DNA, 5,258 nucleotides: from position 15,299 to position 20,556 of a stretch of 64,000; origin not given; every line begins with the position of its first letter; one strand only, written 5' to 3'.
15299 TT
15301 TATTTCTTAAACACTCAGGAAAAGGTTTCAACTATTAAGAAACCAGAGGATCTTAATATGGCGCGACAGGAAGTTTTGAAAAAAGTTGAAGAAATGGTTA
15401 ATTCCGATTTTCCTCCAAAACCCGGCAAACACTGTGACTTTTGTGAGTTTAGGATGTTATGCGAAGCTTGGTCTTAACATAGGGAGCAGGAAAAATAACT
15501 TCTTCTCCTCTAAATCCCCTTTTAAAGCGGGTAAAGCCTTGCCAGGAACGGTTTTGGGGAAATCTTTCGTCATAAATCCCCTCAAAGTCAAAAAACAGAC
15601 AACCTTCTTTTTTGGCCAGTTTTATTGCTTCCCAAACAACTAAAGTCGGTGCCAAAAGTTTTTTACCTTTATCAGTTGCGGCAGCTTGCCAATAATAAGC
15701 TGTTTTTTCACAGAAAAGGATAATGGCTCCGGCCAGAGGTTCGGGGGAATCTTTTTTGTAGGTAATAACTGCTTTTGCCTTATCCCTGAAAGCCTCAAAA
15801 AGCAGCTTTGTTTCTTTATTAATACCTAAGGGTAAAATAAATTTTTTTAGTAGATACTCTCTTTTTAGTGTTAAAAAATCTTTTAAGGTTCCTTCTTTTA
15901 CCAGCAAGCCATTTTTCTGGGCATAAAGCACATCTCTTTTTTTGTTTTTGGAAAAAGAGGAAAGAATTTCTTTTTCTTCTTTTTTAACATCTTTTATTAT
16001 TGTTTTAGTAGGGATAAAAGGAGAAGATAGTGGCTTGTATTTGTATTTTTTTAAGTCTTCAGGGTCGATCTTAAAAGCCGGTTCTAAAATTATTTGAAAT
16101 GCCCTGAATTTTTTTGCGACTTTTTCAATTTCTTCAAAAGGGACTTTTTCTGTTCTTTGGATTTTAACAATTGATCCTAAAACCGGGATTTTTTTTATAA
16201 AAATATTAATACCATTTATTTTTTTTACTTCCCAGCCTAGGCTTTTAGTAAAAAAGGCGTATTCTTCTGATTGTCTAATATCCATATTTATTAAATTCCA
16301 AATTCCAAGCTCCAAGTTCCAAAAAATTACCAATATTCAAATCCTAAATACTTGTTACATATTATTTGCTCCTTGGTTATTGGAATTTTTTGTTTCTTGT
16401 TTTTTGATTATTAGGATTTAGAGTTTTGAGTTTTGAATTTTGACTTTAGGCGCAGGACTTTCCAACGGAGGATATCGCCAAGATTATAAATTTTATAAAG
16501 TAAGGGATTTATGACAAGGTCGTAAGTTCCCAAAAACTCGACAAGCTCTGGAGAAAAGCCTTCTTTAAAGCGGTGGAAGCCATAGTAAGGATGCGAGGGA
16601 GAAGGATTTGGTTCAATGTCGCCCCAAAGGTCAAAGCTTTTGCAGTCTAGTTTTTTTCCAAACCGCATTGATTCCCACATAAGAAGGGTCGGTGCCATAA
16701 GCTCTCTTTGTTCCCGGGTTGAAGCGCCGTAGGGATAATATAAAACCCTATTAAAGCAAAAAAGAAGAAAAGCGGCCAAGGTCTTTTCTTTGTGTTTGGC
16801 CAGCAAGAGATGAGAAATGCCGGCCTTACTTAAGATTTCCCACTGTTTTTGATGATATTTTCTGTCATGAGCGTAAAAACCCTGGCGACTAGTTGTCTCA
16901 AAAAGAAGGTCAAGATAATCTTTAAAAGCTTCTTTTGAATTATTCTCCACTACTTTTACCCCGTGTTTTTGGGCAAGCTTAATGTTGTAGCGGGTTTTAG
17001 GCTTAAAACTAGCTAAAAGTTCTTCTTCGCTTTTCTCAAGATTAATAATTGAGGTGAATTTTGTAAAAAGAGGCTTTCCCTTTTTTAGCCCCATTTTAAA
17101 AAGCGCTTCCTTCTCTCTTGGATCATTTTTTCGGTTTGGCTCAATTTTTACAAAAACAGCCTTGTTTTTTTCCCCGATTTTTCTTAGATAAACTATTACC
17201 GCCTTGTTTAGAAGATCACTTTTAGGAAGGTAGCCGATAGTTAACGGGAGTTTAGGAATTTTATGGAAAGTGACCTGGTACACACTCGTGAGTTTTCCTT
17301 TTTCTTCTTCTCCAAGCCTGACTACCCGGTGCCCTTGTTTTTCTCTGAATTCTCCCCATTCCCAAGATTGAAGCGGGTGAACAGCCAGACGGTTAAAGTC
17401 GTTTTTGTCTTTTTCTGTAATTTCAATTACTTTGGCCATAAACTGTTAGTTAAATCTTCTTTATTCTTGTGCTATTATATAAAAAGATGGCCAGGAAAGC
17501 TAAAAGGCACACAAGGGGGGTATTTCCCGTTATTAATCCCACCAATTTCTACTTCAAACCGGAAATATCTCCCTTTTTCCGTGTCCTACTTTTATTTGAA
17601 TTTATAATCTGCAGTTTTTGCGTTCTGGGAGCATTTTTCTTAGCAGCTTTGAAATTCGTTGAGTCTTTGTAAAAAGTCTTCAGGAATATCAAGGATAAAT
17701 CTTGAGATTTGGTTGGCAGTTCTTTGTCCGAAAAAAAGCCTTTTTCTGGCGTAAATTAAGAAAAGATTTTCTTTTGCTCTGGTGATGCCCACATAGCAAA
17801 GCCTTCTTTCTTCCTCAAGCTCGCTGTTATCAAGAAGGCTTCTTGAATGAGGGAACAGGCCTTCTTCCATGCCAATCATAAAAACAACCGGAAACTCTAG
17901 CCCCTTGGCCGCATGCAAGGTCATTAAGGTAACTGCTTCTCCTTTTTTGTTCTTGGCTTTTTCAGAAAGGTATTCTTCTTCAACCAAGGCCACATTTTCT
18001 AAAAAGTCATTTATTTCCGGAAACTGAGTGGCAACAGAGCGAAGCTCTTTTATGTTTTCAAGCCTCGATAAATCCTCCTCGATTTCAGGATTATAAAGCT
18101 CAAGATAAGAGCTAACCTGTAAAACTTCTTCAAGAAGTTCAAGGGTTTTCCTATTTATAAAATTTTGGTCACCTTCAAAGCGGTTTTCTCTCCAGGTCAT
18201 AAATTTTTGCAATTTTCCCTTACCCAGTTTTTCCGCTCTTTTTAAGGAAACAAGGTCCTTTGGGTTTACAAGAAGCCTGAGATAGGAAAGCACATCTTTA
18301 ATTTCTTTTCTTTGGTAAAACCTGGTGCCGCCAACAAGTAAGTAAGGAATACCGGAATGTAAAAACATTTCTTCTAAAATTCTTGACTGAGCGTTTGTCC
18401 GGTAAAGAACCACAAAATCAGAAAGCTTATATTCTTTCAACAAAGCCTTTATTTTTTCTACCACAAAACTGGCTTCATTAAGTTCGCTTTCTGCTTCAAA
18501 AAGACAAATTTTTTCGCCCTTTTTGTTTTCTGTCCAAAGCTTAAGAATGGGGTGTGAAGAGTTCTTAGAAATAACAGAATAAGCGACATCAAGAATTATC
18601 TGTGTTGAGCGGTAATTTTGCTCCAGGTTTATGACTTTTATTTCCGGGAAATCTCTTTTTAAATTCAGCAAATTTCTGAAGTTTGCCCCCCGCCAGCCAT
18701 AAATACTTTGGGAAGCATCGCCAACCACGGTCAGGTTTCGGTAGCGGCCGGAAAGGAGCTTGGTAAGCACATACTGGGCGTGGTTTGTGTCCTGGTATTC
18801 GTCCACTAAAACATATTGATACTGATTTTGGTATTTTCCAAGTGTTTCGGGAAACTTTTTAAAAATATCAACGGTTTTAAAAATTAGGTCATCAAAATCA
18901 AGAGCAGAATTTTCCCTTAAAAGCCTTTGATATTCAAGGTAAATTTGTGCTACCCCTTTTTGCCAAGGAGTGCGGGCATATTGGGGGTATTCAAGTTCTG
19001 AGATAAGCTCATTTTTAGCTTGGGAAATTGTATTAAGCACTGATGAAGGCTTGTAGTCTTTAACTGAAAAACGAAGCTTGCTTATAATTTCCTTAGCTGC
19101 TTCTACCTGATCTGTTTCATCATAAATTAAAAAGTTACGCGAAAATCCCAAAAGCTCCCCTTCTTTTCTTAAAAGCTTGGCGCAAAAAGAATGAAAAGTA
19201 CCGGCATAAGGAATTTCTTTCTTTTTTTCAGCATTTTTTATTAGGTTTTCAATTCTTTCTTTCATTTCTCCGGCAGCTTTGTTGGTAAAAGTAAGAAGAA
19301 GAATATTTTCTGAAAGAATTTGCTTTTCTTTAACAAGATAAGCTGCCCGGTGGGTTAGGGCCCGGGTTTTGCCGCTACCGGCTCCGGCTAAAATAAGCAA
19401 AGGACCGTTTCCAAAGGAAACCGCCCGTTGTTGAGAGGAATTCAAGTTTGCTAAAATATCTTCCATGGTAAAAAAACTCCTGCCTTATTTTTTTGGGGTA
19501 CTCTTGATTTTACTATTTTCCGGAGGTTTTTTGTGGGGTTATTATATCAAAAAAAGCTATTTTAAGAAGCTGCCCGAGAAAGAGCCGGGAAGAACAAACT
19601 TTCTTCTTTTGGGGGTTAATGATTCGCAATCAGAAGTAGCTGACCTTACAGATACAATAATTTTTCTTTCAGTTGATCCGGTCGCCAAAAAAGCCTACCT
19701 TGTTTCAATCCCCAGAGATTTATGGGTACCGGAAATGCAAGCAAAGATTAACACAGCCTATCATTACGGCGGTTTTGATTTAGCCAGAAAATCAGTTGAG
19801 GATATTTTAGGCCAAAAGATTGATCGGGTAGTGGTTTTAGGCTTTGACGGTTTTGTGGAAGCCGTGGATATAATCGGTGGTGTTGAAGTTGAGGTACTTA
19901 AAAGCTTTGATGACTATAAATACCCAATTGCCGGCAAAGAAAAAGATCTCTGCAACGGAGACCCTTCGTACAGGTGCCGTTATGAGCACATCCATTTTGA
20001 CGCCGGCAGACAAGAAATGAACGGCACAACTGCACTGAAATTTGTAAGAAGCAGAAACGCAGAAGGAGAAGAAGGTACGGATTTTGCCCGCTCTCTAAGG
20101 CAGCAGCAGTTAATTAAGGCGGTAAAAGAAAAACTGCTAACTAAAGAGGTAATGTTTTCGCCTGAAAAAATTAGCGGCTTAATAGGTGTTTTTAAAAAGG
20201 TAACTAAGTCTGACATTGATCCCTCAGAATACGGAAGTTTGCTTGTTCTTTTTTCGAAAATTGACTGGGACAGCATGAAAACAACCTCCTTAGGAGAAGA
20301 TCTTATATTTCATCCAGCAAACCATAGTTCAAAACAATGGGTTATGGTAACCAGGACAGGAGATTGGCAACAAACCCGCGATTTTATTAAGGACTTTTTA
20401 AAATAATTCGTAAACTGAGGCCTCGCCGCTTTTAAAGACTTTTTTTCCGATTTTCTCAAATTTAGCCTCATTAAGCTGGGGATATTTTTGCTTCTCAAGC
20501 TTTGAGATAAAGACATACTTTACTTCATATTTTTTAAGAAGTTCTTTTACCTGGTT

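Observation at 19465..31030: Second envelope-glycosylation block: five GT-C membrane glycosyltransferases (one tandem paralog pair, one YYY/DUF2298) with LCP, GT4, SAM-MTase, HAD and a Glf-like FAD oxidoreductase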

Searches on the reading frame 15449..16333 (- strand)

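Call 10: search_protein_families(library=pfam, proteins=[window:15449-16333:-], max_evalue=0.001)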
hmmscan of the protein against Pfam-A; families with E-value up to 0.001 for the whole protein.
window:15449-16333:- (294 aa): 2 families
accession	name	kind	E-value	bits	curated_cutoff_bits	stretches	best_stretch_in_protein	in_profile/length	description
PF02388.22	FemAB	-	6.6e-15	55.3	24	1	183-277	292-381/406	FemAB family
PF13480.13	Acetyltransf_6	-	5.6e-07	30.3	22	1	178-257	62-140/143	Acetyltransferase (GNAT) domain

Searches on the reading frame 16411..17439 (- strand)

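Call 55: search_protein_families(library=pfam, proteins=[window:16411-17439:-], max_evalue=0.1)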
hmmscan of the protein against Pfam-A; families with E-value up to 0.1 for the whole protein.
window:16411-17439:- (342 aa): 2 families
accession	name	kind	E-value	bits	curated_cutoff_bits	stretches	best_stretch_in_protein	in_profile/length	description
PF02388.22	FemAB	-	7.3e-37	127.6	24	3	215-320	302-403/406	FemAB family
PF13480.13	Acetyltransf_6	-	9.7e-11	42.4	22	1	148-274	6-137/143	Acetyltransferase (GNAT) domain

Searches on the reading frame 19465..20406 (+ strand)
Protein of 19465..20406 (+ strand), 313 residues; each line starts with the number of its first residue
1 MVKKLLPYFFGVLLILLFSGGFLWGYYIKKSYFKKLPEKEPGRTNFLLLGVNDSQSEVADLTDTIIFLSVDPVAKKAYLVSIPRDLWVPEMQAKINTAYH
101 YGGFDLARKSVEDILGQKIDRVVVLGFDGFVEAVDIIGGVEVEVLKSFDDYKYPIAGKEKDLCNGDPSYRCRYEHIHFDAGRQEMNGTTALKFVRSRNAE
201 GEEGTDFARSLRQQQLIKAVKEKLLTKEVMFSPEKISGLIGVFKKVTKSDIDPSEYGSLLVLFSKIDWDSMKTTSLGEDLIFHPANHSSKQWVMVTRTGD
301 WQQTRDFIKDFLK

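Call 4: search_protein_families(library=pfam, proteins=[window:19465-20406:+], max_evalue=0.01)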
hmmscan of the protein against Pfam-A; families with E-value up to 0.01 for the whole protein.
window:19465-20406:+ (313 aa): 1 family
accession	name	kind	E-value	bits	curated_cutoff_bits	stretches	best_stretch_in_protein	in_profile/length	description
PF03816.19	LytR_cpsA_psr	-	1.9e-36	125.9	24.6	1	62-224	2-148/150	LytR_cpsA_psr family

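Call 5: search_protein_families(library=ncbifam, proteins=[window:19465-20406:+], max_evalue=0.01)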
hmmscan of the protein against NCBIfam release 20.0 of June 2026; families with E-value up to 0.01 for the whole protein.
window:19465-20406:+ (313 aa): 4 families
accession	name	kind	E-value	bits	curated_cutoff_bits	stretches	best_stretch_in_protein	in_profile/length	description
TIGR00350.1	lytR_cpsA_psr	domain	2.8e-30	105.6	62.3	2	62-154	3-102/152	LCP family glycopolymer transferase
NF006897.1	PRK09379.1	equivalog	2.6e-23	82.7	441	2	44-149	60-168/298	polyisoprenyl-teichoic acid--peptidoglycan teichoic acid transferase TagU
NF047591.1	ligase_LytR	equivalog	6.6e-22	78.3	450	1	46-236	60-247/336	glycopolymer--peptidoglycan transferase LytR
NF051849.1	LCP_trans_Cps2A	equivalog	7.3e-13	48.5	650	2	62-154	241-342/477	LCP family glycopolymer transferase CpsA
